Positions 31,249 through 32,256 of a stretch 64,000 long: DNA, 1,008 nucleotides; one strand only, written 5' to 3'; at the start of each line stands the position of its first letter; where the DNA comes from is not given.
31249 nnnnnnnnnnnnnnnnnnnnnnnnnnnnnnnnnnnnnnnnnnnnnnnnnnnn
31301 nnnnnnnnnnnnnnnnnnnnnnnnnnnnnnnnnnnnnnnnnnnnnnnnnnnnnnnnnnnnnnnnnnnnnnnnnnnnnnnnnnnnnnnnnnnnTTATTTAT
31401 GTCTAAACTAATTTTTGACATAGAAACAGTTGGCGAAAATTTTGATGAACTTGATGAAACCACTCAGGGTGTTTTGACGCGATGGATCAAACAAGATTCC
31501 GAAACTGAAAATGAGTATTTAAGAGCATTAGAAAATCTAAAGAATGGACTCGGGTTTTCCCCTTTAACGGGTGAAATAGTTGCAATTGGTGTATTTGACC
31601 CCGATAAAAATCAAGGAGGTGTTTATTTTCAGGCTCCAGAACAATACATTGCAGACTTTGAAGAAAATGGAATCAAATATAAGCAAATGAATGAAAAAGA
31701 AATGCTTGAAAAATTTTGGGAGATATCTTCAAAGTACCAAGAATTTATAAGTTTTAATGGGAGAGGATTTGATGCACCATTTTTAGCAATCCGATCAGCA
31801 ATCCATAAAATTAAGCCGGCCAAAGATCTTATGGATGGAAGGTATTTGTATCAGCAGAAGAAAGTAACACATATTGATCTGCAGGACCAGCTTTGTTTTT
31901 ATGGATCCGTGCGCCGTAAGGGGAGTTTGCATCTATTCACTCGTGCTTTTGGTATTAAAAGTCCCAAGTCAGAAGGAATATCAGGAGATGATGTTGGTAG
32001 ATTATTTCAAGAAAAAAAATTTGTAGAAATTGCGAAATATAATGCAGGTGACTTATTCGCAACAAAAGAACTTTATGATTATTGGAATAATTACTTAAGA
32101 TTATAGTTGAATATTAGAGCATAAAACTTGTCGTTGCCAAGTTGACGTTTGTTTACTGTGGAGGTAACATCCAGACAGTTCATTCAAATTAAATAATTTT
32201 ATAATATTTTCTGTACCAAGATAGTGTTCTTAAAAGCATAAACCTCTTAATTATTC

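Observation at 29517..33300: AT-rich acquired module abutting secA: PIF1-family helicase + DUF3892-like protein + PolB-exo-like 3'-5' exonuclease, followed by an EVE-domain protein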

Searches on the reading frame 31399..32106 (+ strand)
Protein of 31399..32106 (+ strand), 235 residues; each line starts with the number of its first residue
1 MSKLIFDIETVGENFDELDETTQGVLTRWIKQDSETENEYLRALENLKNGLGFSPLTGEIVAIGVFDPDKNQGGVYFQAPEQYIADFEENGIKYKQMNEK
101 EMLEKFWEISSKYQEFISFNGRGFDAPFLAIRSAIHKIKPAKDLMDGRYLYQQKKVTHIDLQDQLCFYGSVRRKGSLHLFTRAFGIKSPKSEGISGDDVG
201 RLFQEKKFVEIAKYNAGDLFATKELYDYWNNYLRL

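Call 3: search_protein_families(library=pfam, proteins=[window:31399-32106:+], max_evalue=0.01)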
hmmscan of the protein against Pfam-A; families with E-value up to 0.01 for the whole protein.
window:31399-32106:+ (235 aa): 3 families
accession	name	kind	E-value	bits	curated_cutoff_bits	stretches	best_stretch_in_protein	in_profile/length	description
PF10108.15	DNA_pol_B_exo2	-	1.8e-19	70.7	24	1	92-226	30-170/213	Predicted 3'-5' exonuclease related to the exonuclease domain of PolB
PF13482.12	RNase_H_2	-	2.5e-13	50.7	22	1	92-230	37-165/165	RNase_H superfamily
PF03104.25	DNA_pol_B_exo1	-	0.00021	21.2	23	1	97-143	141-189/242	DNA polymerase family B, exonuclease domain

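Call 4: search_protein_families(library=padloc, proteins=[window:31399-32106:+], max_evalue=0.01)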
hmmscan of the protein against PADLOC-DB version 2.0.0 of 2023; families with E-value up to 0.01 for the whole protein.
window:31399-32106:+ (235 aa): 1 family
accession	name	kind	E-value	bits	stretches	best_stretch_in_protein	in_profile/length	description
PDLC01247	DEDDh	-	0.0044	15.7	0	52-147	9-101/139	"CAS-I,CAS-II,CAS-III,CAS-IV,CAS-V,CAS-VI; associated"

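Call 11: find_encoding_contigs(protein=window:31399-32106:+, flank=10000, max_places=6)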
Protein window:31399-32106:+ (235 aa): 3 contigs read that carry it; 1 place shown.
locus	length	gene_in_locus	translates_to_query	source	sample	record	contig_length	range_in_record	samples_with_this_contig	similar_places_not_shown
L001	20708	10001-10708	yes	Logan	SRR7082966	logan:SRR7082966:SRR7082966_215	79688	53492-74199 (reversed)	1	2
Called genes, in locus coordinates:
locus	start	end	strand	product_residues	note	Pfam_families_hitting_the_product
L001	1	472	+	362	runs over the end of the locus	PF13439:Glyco_transf_4, PF20706:GT4-conflict, PF00534:Glycos_transf_1, PF13692:Glyco_trans_1_4, PF13524:Glyco_trans_1_2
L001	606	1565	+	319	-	PF03033:Glyco_transf_28, PF04101:Glyco_tran_28_C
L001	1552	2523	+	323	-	PF01734:Patatin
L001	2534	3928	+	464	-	PF01225:Mur_ligase, PF08245:Mur_ligase_M, PF02875:Mur_ligase_C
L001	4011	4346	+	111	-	PF02482:Ribosomal_S30AE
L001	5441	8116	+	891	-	PF07517:SecA_DEAD, PF01043:SecA_PP_bind, PF21090:P-loop_SecA, PF07516:SecA_SW, PF02810:SEC-C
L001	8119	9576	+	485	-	PF02689:Herpes_Helicase (faint), PF05970:PIF1, PF13245:AAA_19, PF13604:AAA_30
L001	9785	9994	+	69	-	-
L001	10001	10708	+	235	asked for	PF13482:RNase_H_2, PF10108:DNA_pol_B_exo2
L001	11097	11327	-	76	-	-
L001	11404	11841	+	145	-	PF01878:EVE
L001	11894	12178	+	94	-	-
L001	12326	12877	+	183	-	PF03167:UDG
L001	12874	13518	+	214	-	PF09335:VTT_dom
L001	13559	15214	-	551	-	PF04024:PspC, PF22571:LiaI-LiaF-TM_PspC, PF10988:DUF2807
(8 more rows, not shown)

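Call 13: search_dna_similar(query=window:31399-32106:+, collection=phages, mode=protein, max_rows=15)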
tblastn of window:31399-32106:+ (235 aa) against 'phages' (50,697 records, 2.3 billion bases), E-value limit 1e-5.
Records with a match: 5; places in all: 5; records where one place covers at least 80% of the query: 5.
Best place of each record, by identity: <60% 5.
By first word of the organism name: Flavobacterium 5.
By host as written in the record: Flavobacterium sp. LMO8 5.
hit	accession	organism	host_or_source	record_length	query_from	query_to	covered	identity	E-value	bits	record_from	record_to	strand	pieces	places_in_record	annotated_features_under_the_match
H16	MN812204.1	Flavobacterium phage vB_FspM_lotta8-2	Flavobacterium sp. LMO8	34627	4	226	95%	25.9%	3e-7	56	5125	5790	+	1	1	exonuclease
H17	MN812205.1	Flavobacterium phage vB_FspM_pippi8-1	Flavobacterium sp. LMO8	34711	4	226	95%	25.9%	3e-7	56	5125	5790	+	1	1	exonuclease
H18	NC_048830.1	Flavobacterium phage vB_FspM_pippi8-1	Flavobacterium sp. LMO8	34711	4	226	95%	25.9%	3e-7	56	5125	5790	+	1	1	3'-5' exonuclease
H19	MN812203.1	Flavobacterium phage vB_FspM_lotta8-1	Flavobacterium sp. LMO8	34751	4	226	95%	25.9%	3e-7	56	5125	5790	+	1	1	exonuclease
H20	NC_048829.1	Flavobacterium phage vB_FspM_lotta8-1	Flavobacterium sp. LMO8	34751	4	226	95%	25.9%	3e-7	56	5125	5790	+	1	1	3'-5' exonuclease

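Call 14: find_homologous_proteins(query=window:31399-32106:+, max_evalue=0.00001)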
Query window:31399-32106:+ (235 aa): 6203 proteins with E <= 0.00001 among 6704 candidates; the best 120 are listed.
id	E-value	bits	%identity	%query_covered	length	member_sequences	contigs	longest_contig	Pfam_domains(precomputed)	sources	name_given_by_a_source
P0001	7.4e-155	531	100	100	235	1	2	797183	PF13482.13,PF10108.16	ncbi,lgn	-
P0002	5.5e-130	450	85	100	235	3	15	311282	PF13482.13,PF10108.16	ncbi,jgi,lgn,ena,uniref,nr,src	ncbi:MAG: hypothetical protein A3B10_03585 [Candidatus Doudnabacteria bacterium RIFCSPLOWO2_01_FULL_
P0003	5.2e-125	434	81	100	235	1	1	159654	PF13482.13,PF10108.16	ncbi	ncbi:MAG: ribonuclease H-like domain-containing protein [Candidatus Doudnabacteria bacterium]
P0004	1.2e-120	419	78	100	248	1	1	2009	PF13482.13,PF10108.16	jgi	-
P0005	1.2e-119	416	77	100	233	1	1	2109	PF13482.13,PF10108.16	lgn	-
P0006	2.6e-116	405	78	100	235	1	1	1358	PF13482.13,PF10108.16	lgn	-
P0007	2.0e-111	389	74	100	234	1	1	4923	PF13482.13,PF10108.16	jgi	jgi:hypothetical protein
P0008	3.3e-111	389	70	100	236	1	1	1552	PF13482.13,PF10108.16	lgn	-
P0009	3.6e-111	388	71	100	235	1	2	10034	PF13482.13,PF10108.16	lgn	-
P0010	1.9e-109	383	71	99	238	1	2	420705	PF13482.13,PF10108.16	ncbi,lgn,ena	-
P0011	2.6e-109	382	73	100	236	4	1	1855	PF13482.13,PF10108.16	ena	-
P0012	3.4e-109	382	72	100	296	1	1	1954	PF13482.13,PF10108.16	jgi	-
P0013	5.7e-109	381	73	100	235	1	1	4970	PF13482.13,PF10108.16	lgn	-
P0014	2.7e-108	379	72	99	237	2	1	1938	PF13482.13,PF10108.16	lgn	-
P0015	4.8e-108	378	71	100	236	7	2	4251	PF13482.13,PF10108.16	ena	-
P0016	6.5e-108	378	71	100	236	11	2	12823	PF13482.13,PF10108.16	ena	-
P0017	1.0e-107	377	71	100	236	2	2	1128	PF13482.13,PF10108.16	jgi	-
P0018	1.2e-107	377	69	100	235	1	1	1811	PF13482.13,PF10108.16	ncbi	-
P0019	1.5e-107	377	69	100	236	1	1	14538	PF13482.13,PF10108.16,PF03104.26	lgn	-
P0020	1.7e-107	376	70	100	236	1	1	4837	PF13482.13,PF10108.16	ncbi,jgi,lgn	jgi:DNA polymerase elongation subunit (family B)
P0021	2.0e-107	376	69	100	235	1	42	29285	PF13482.13,PF10108.16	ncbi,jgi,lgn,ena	-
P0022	2.0e-107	376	69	100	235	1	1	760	PF13482.13,PF10108.16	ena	-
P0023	3.1e-107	376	69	100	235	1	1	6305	PF13482.13,PF10108.16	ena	-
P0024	3.9e-107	375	69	100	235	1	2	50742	PF13482.13,PF10108.16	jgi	jgi:DNA polymerase elongation subunit (family B)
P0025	3.9e-107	375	69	100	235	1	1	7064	PF13482.13,PF10108.16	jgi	-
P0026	5.2e-107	375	68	100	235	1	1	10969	PF13482.13,PF10108.16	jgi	-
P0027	5.5e-107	375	72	99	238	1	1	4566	PF13482.13,PF10108.16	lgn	-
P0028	7.7e-107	374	68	100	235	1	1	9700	PF13482.13,PF10108.16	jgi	-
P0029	7.8e-107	374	71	100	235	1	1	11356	PF13482.13,PF10108.16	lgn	-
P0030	8.4e-107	374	70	99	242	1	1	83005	PF13482.13,PF10108.16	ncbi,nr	ncbi:MAG: ribonuclease H-like domain-containing protein [Patescibacteria group bacterium]|nr:ribonuc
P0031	1.0e-106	374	70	100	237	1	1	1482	PF13482.13,PF10108.16,PF03104.26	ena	-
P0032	1.0e-106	374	72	98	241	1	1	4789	PF13482.13,PF10108.16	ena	-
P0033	1.0e-106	374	71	100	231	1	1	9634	PF13482.13,PF10108.16,PF03104.26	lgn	-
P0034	1.1e-106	374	68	100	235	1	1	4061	PF13482.13,PF10108.16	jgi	-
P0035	1.2e-106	374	68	100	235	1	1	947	PF13482.13,PF10108.16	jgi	-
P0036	1.2e-106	374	68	100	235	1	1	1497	PF13482.13,PF10108.16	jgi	-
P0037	1.4e-106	373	70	99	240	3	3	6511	PF13482.13,PF10108.16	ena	-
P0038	1.6e-106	373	69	100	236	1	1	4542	PF13482.13,PF10108.16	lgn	-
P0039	2.2e-106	373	70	100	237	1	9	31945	PF13482.13,PF10108.16,PF03104.26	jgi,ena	-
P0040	2.3e-106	373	71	99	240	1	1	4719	PF13482.13,PF10108.16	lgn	-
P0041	2.5e-106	373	70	100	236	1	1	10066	PF13482.13,PF10108.16,PF03104.26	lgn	-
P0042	3.2e-106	372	69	100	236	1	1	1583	PF13482.13,PF10108.16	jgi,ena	-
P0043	3.5e-106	372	72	100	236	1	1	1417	PF13482.13,PF10108.16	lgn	-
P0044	3.6e-106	372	70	100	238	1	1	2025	PF13482.13,PF10108.16,PF03104.26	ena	-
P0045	4.1e-106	372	69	100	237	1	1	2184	PF13482.13,PF10108.16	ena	-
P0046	4.4e-106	372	71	100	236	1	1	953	PF13482.13,PF10108.16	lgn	-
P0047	6.3e-106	371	69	100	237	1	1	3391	PF13482.13,PF10108.16,PF03104.26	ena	-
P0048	6.8e-106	371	71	100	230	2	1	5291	PF13482.13,PF10108.16,PF03104.26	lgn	-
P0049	6.9e-106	371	69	100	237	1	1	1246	PF13482.13,PF10108.16,PF03104.26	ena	-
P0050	7.4e-106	371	69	100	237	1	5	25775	PF13482.13,PF10108.16,PF03104.26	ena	-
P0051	7.5e-106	371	69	100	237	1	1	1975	PF13482.13,PF10108.16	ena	-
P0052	7.9e-106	371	70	100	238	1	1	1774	PF13482.13,PF10108.16,PF03104.26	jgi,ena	-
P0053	8.0e-106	371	69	100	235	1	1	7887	PF13482.13,PF10108.16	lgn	-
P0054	8.0e-106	371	69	100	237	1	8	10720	PF13482.13,PF10108.16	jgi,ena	-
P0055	9.6e-106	371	69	100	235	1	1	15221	PF13482.13,PF10108.16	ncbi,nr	ncbi:MAG: ribonuclease H-like domain-containing protein [Candidatus Liptonbacteria bacterium]|nr:rib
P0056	1.1e-105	370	69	100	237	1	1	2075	PF13482.13,PF10108.16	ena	-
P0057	1.1e-105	370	70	100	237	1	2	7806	PF13482.13,PF10108.16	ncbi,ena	-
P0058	1.1e-105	370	69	100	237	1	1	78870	PF13482.13,PF10108.16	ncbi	-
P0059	1.1e-105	370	69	100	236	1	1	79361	PF13482.13,PF10108.16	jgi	jgi:uncharacterized protein YprB with RNaseH-like and TPR domain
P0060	1.3e-105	370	70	100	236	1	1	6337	PF13482.13,PF10108.16,PF03104.26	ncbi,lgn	-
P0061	1.3e-105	370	70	100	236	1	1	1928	PF13482.13,PF10108.16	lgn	-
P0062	1.3e-105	370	69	100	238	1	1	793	PF13482.13,PF10108.16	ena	-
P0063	1.4e-105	370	70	100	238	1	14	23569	PF13482.13,PF10108.16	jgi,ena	-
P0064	1.4e-105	370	70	100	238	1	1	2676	PF13482.13,PF10108.16,PF03104.26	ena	-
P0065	1.5e-105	370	69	100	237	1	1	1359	PF13482.13,PF10108.16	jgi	-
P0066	1.6e-105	370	69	100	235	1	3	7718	PF13482.13,PF10108.16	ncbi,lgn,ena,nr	ncbi:MAG TPA: ribonuclease H-like domain-containing protein [Patescibacteria group bacterium]|nr:rib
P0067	1.6e-105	370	69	100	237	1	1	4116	PF13482.13,PF10108.16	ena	-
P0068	1.7e-105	370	68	100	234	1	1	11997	PF13482.13,PF10108.16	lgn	-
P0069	1.7e-105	370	69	100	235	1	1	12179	PF13482.13,PF10108.16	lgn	-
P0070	1.8e-105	370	69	100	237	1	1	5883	PF13482.13,PF10108.16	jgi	-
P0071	2.0e-105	370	72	99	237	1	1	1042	PF13482.13,PF10108.16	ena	-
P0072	2.0e-105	370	69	100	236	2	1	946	PF13482.13,PF10108.16,PF03104.26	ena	-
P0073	2.1e-105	370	69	100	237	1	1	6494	PF13482.13,PF10108.16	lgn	-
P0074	2.3e-105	369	69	100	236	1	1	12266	PF13482.13,PF10108.16,PF03104.26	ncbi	ncbi:MAG: ribonuclease H-like domain-containing protein [Candidatus Colwellbacteria bacterium]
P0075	2.4e-105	369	69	100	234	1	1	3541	PF13482.13,PF10108.16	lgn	-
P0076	2.4e-105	369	69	100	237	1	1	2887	PF13482.13,PF10108.16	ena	-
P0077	2.4e-105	369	70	100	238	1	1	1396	PF13482.13,PF10108.16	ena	-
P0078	2.7e-105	369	70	100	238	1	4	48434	PF13482.13,PF10108.16,PF03104.26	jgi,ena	-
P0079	2.7e-105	369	69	100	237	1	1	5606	PF13482.13,PF10108.16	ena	-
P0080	2.8e-105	369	68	99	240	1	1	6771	PF13482.13,PF10108.16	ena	-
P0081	2.9e-105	369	70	100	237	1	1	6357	PF13482.13,PF10108.16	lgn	-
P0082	3.0e-105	369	69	100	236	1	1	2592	PF13482.13,PF10108.16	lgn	-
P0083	3.1e-105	369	70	100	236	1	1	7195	PF13482.13,PF10108.16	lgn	-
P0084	3.2e-105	369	69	100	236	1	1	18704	PF13482.13,PF10108.16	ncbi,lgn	-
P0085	3.3e-105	369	72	99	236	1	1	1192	PF13482.13,PF10108.16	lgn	-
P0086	3.4e-105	369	69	100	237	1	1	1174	PF13482.13,PF10108.16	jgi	-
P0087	3.6e-105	369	67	100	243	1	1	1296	PF13482.13,PF10108.16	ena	-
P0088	3.6e-105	369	71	100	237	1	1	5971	PF13482.13,PF10108.16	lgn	-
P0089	3.7e-105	369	68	100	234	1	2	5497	PF13482.13,PF10108.16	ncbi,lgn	-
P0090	3.8e-105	369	70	100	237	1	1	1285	PF13482.13,PF10108.16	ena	-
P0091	4.0e-105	369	68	100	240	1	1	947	PF13482.13,PF10108.16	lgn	-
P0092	4.0e-105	369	70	99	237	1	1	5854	PF13482.13,PF10108.16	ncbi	ncbi:MAG: ribonuclease H-like domain-containing protein [Candidatus Paceibacterota bacterium]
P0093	4.1e-105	369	69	100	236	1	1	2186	PF13482.13,PF10108.16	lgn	-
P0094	4.1e-105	369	69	100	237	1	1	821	PF13482.13,PF10108.16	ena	-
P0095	4.2e-105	369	69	100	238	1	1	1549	PF13482.13,PF10108.16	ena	-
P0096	4.4e-105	368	69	99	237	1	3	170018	PF13482.13,PF10108.16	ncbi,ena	ncbi:MAG: ribonuclease H-like domain-containing protein [Patescibacteria group bacterium]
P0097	5.0e-105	368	69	100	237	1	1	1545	PF13482.13,PF10108.16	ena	-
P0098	5.2e-105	368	68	100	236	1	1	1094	PF13482.13,PF10108.16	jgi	-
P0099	5.2e-105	368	69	100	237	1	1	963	PF13482.13,PF10108.16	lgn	-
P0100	5.3e-105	368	69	100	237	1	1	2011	PF13482.13,PF10108.16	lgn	-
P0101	5.4e-105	368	69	100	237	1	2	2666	PF13482.13,PF10108.16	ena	-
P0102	5.6e-105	368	70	99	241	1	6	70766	PF13482.13,PF10108.16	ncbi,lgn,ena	ncbi:MAG: ribonuclease H-like domain-containing protein [Patescibacteria group bacterium]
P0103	5.6e-105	368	69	100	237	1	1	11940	PF13482.13,PF10108.16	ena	-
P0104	6.1e-105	368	68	100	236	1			PF13482.13,PF10108.16,PF03104.26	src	-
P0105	6.2e-105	368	69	100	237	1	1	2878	PF13482.13,PF10108.16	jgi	-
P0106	6.5e-105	368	70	100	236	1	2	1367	PF13482.13,PF10108.16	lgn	-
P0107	7.2e-105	368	69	99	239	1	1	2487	PF13482.13,PF10108.16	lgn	-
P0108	7.5e-105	368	69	100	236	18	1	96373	PF13482.13,PF10108.16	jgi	jgi:uncharacterized protein YprB with RNaseH-like and TPR domain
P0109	7.6e-105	368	70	100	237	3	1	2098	PF13482.13,PF10108.16,PF03104.26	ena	-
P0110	7.7e-105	368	69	99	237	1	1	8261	PF13482.13,PF10108.16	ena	-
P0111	7.7e-105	368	69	100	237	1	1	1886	PF13482.13,PF10108.16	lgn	-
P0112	8.4e-105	368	68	100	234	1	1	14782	PF13482.13,PF10108.16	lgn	-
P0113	9.2e-105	367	69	100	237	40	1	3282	PF13482.13,PF10108.16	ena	-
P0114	9.5e-105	367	69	100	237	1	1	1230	PF13482.13,PF10108.16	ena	-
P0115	9.7e-105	367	69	100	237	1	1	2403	PF13482.13,PF10108.16,PF03104.26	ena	-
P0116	1.0e-104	367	68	99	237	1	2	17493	PF13482.13,PF10108.16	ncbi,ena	-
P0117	1.0e-104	367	66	100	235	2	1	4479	PF13482.13,PF10108.16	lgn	-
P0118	1.1e-104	367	69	100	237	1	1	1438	PF13482.13,PF10108.16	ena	-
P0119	1.1e-104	367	69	100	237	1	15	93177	PF13482.13,PF10108.16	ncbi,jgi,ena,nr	ncbi:MAG: hypothetical protein UW04_C0041G0002 [Parcubacteria group bacterium GW2011_GWB1_43_8]|nr:M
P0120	1.1e-104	367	67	100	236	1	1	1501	PF13482.13,PF10108.16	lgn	-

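Call 16: find_related_loci(query=A1, collection=genome_contigs, flank=8000)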
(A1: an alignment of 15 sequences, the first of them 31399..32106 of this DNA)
Query A1 (235 aa) in genome_contigs; peptide patterns used: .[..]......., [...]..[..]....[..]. (x = any residue, [..] = any of these).
600 stretches matched a pattern (row limit reached: there are more); 446 encode a relative of the query (tblastn E <= 1e-3); the best 80 are kept; 80 distinct loci.
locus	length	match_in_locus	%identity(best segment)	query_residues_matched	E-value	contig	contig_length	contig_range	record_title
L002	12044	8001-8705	69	1-235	5e-113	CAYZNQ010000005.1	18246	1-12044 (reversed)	MAG TPA_asm: uncultured Candidatus Saccharibacteria bacterium isolate SRP118108_co5_393 genome assembly, contig: NODE_28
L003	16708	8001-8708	70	1-235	5e-108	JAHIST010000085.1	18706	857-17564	MAG: Patescibacteria group bacterium isolate MM_PC_MetaG.mb.188 MM_PC_MetaG.mb.188_k141_1763943, whole genome shotgun se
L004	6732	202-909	67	1-235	8e-107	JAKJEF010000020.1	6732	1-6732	MAG: Patescibacteria group bacterium isolate UR.bin13 NODE_20_length_6732_cov_2.406161, whole genome shotgun sequence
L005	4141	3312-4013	66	3-235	5e-105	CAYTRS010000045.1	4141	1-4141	MAG TPA_asm: uncultured Bdellovibrionales bacterium isolate binchicken_co220_120 genome assembly, contig: NODE_14444_len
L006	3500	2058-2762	65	1-234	1e-105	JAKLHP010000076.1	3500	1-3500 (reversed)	MAG: Patescibacteria group bacterium isolate RA.bin66 RA.bin66_76, whole genome shotgun sequence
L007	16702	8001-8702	67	1-233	2e-103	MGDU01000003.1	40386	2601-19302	MAG: Candidatus Uhrbacteria bacterium RIFCSPHIGHO2_02_FULL_46_47 rifcsphigho2_02_scaffold_1292, whole genome shotgun seq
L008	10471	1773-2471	67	3-235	4e-103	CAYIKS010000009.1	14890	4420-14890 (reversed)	MAG TPA_asm: uncultured Candidatus Saccharibacteria bacterium isolate ERP119705_co20_486 genome assembly, contig: NODE_4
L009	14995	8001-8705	69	1-234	3e-103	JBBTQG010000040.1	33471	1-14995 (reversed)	MAG: Patescibacteria group bacterium isolate H43-bin185_1 H43_bin185_1_000000000040, whole genome shotgun sequence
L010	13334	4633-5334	66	2-235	1e-102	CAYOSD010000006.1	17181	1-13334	MAG TPA_asm: uncultured Candidatus Saccharibacteria bacterium isolate SRP118108_co5_4 genome assembly, contig: NODE_3094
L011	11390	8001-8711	63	1-235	2e-102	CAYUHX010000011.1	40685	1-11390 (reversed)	MAG TPA_asm: uncultured Gammaproteobacteria bacterium isolate SRP298887_co1_139 genome assembly, contig: NODE_681_length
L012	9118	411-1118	66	1-235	5e-102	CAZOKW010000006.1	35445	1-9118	MAG TPA_asm: uncultured Candidatus Saccharibacteria bacterium isolate SRP178908_co1_360 genome assembly, contig: NODE_66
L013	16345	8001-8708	67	1-235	1e-101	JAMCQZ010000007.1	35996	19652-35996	MAG: Patescibacteria group bacterium isolate FK_Sedi_A_Bin.300 NODE_2234_length_35996_cov_4.37433, whole genome shotgun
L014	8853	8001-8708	64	1-235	6e-102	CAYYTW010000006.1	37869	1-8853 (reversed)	MAG TPA_asm: uncultured Candidatus Saccharibacteria bacterium isolate binchicken_co75_197 genome assembly, contig: NODE_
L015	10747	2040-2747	63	1-235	1e-101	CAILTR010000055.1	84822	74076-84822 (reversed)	uncultured bacterium isolate Kiruna_bin-03023 genome assembly, contig: bin-03023:055/120, whole genome shotgun sequence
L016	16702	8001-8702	65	2-233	2e-101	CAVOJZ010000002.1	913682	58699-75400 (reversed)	MAG: uncultured bacterium isolate MFD00082.bin.1.43 genome assembly, contig: contig_7304, whole genome shotgun sequence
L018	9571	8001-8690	69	1-229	6e-101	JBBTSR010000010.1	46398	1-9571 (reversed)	MAG: Patescibacteria group bacterium isolate H41-bin132_1 H41_bin132_1_000000000010, whole genome shotgun sequence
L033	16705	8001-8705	62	1-235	3e-97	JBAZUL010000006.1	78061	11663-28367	MAG: Patescibacteria group bacterium isolate SO_2017_GW1_227 NODE_1942_length_78061_cov_3.465047_OW334_2017, whole genom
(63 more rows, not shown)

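Call 18: find_encoding_contigs(protein=P0002, flank=8000, max_places=3)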
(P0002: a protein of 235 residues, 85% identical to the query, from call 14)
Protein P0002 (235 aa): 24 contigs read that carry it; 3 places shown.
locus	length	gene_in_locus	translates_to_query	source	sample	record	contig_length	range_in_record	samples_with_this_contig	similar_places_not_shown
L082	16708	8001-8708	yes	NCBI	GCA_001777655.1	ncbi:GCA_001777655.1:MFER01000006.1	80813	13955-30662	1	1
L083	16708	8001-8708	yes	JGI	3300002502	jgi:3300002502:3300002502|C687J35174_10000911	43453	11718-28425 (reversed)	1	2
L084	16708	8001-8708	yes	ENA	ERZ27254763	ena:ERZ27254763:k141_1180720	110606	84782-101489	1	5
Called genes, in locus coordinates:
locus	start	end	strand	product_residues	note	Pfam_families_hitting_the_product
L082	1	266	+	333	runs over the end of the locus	-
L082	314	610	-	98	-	-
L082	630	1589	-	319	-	PF13102:Phage_int_SAM_5 (weak), PF02899:Phage_int_SAM_1, PF13495:Phage_int_SAM_4 (weak), PF00589:Phage_integrase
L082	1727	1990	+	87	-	PF00312:Ribosomal_S15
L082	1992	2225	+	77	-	-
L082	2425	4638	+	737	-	PF01138:RNase_PH, PF03725:RNase_PH_C, PF03726:PNPase, PF01138:RNase_PH, PF00013:KH_1, PF00575:S1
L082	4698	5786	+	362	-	PF01180:DHO_dh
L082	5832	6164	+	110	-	PF02604:PhdYeFM_antitox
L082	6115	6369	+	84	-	PF05016:ParE_toxin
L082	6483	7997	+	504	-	PF01555:N6_N4_Mtase, PF04471:Mrr_cat, PF22722:NA-iREase1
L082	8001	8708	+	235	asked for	PF13482:RNase_H_2, PF10108:DNA_pol_B_exo2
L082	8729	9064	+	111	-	-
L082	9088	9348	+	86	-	PF12840:HTH_20 (weak), PF01022:HTH_5 (weak)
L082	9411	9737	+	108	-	-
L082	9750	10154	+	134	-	PF06262:Zincin_1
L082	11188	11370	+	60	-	-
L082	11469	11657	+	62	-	-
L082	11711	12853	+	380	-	PF01702:TGT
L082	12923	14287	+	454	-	PF00587:tRNA-synt_2b, PF03129:HGTP_anticodon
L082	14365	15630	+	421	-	PF00675:Peptidase_M16, PF05193:Peptidase_M16_C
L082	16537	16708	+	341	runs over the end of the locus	PF01594:AI-2E_transport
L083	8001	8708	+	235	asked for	PF13482:RNase_H_2, PF10108:DNA_pol_B_exo2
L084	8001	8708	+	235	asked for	PF13482:RNase_H_2, PF10108:DNA_pol_B_exo2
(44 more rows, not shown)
